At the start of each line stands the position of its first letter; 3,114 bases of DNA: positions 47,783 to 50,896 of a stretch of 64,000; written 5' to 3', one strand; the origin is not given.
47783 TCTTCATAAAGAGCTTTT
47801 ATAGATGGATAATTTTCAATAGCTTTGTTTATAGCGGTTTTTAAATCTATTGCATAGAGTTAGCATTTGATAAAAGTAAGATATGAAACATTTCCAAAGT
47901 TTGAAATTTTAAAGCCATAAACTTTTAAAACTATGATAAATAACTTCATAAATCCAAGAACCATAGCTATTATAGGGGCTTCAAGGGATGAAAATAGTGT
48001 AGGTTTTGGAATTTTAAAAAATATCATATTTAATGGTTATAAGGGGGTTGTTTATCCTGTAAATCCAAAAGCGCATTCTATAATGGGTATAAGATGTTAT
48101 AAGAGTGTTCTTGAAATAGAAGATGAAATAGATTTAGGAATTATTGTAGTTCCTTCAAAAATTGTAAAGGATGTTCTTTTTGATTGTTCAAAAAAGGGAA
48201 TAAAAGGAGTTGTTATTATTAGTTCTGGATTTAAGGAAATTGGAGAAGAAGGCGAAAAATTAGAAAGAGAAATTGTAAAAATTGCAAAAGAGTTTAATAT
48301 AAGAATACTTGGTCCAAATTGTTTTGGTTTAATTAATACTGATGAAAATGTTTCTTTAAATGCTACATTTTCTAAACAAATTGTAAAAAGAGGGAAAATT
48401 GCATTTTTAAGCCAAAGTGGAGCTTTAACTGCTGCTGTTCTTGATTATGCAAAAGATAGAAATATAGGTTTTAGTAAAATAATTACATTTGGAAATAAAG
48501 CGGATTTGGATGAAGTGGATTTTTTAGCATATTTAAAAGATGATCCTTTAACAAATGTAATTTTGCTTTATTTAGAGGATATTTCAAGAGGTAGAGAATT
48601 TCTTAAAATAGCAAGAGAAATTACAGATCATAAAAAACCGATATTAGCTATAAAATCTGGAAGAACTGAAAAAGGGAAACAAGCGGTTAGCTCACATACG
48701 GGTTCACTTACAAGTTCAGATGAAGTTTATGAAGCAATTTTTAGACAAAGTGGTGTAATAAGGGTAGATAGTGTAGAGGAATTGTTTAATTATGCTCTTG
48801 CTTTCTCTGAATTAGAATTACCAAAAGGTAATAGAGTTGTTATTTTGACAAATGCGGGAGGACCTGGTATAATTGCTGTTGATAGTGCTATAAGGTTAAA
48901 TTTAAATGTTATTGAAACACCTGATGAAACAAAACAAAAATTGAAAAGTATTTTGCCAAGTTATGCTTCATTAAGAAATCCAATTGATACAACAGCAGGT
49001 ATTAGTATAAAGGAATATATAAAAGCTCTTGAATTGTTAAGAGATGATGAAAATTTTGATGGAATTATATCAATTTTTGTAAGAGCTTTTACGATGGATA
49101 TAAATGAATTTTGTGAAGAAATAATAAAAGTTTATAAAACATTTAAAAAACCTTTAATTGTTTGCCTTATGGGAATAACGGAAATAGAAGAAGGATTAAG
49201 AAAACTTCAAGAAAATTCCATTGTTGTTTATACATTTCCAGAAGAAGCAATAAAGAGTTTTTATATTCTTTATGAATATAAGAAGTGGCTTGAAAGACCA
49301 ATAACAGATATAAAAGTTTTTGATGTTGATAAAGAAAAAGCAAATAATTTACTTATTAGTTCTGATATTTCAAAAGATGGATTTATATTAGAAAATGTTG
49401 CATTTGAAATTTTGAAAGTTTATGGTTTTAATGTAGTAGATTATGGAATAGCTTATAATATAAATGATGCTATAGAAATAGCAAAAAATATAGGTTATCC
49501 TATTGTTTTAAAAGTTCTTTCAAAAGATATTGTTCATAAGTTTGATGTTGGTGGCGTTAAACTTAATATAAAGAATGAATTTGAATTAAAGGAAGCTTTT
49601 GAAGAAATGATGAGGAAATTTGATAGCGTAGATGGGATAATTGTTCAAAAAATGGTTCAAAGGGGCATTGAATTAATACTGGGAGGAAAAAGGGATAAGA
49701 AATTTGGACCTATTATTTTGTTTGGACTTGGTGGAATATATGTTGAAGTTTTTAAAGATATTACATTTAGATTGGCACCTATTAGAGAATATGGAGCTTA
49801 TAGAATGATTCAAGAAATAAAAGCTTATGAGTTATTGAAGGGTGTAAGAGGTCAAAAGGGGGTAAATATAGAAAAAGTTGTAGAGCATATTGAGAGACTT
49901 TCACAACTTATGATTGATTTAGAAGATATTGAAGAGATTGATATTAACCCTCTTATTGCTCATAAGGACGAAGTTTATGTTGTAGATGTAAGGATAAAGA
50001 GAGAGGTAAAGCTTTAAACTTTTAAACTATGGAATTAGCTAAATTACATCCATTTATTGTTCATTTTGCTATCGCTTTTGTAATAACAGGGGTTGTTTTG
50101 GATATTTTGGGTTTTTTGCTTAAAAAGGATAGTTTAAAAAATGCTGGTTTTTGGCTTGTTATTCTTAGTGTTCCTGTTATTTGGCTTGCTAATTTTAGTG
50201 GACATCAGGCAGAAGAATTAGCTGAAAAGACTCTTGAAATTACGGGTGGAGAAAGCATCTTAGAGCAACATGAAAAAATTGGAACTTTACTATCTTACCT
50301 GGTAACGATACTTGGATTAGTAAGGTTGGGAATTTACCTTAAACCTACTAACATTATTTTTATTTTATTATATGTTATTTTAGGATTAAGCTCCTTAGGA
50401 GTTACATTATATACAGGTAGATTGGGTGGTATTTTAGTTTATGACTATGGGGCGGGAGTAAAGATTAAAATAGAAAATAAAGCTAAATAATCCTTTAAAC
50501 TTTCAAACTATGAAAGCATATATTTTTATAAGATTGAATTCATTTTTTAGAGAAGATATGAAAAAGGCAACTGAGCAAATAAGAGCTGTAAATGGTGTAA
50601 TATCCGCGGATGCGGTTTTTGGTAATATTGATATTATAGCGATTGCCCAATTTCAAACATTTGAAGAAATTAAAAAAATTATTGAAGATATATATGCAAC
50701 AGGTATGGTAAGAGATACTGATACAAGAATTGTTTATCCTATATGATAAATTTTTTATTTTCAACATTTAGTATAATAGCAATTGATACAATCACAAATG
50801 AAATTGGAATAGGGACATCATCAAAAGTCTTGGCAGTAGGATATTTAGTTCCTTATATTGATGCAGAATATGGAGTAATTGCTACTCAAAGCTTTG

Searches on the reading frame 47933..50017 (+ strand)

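Call 7: search_protein_families(library=pfam, proteins=[window:47933-50017:+])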
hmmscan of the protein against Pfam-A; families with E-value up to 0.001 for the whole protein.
window:47933-50017:+ (694 aa): 5 families
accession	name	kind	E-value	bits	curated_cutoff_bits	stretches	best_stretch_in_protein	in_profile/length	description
PF13549.11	ATP-grasp_5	-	1.6e-72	243.9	27.6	1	486-689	11-220/221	ATP-grasp domain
PF13607.11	Succ_CoA_lig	-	2.1e-55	186.7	27.4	1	153-290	1-137/138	Succinyl-CoA ligase like flavodoxin domain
PF13380.12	CoA_binding_2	-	4.2e-23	82.4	22.8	1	9-135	1-115/116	CoA binding domain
PF02629.25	CoA_binding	-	5.5e-15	56.3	22.3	1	9-99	4-97/97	CoA binding domain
PF19045.5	Ligase_CoA_2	-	1.8e-11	44.8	23.7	1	302-439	1-143/162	Ligase-CoA domain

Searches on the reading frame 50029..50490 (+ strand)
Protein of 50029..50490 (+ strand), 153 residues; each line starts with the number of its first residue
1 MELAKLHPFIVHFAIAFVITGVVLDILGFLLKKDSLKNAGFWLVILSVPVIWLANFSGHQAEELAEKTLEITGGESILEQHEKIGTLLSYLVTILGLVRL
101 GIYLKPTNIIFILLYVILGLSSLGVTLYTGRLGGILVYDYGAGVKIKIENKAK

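Call 49: search_protein_families(library=pfam, proteins=[window:50029-50490:+], max_evalue=0.001)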
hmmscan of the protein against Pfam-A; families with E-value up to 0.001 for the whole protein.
window:50029-50490:+ (153 aa): 1 family
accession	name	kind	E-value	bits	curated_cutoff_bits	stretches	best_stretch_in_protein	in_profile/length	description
PF09990.14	DUF2231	-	4.9e-18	66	26.4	1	6-145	4-138/139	Predicted membrane protein (DUF2231)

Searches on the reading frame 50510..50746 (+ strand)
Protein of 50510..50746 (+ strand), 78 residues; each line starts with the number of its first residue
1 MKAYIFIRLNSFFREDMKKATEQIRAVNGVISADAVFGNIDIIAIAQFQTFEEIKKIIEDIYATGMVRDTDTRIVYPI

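Call 49: search_protein_families(library=pfam, proteins=[window:50510-50746:+], max_evalue=0.001)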
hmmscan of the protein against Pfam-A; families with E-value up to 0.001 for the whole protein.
window:50510-50746:+ (78 aa): 1 family
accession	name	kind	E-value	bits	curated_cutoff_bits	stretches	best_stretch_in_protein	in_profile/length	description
PF01037.27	AsnC_trans_reg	-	6.4e-08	32.8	25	1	16-75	10-70/73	Lrp/AsnC ligand binding domain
